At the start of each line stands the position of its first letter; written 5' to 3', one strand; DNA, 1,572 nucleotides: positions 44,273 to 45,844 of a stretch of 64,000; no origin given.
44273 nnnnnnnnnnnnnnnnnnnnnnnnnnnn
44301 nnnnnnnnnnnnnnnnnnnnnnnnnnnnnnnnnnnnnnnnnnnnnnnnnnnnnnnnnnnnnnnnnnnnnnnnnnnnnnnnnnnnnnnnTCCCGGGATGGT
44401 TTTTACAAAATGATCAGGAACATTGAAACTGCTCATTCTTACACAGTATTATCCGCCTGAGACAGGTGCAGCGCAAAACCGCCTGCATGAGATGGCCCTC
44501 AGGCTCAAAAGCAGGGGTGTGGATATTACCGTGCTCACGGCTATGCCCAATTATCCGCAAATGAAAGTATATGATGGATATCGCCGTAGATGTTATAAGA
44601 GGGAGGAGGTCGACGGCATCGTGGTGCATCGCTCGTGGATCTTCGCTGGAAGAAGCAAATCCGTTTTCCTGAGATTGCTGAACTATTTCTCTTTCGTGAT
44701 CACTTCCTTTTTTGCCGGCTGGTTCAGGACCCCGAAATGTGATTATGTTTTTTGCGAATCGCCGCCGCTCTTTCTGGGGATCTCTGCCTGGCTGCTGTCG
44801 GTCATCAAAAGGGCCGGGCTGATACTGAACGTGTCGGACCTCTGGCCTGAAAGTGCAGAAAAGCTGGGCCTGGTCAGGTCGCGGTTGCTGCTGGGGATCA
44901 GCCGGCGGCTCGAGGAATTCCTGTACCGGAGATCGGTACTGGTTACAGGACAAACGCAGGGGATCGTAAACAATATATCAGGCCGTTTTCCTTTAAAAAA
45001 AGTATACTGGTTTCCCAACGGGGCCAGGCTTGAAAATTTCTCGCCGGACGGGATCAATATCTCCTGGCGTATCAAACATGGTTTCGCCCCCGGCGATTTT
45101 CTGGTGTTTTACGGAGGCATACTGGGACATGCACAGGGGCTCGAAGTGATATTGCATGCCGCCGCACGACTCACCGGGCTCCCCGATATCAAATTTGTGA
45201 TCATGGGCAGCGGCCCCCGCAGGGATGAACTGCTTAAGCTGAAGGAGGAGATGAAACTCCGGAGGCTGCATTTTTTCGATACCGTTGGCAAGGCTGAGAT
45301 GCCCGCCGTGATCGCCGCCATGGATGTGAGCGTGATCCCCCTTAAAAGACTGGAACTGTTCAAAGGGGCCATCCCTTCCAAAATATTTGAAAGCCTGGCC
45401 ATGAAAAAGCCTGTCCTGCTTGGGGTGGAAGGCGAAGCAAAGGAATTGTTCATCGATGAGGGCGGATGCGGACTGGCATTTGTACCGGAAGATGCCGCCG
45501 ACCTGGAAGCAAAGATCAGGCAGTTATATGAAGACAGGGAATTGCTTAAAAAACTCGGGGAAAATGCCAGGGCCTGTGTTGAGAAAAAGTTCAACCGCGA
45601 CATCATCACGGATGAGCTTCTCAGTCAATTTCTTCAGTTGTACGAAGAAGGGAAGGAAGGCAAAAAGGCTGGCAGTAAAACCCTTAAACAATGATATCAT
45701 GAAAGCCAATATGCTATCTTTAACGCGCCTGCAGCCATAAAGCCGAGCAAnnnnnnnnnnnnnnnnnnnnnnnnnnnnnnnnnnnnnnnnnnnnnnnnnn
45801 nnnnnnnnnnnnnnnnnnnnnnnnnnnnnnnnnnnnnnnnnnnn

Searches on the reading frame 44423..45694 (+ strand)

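Call 40: search_protein_families(library=pfam, proteins=[window:44423-45694:+], max_evalue=0.00001)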
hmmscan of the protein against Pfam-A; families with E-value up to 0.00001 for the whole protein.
window:44423-45694:+ (423 aa): 5 families
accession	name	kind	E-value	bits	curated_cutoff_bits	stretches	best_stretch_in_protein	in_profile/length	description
PF00534.26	Glycos_transf_1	-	1.5e-23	83.6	26.4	1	215-383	5-170/172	Glycosyl transferases group 1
PF13692.12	Glyco_trans_1_4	-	2.4e-17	64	27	1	227-371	4-142/142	Glycosyl transferases group 1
PF13579.12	Glyco_trans_4_4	-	2.2e-12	48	29.7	1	15-189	1-146/158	Glycosyl transferase 4-like domain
PF13524.12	Glyco_trans_1_2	-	5.5e-09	36.5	25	1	243-393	5-136/144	Glycosyl transferase-like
PF13439.12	Glyco_transf_4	-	9.4e-06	26.2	28.5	0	17-204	4-169/170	Glycosyltransferase Family 4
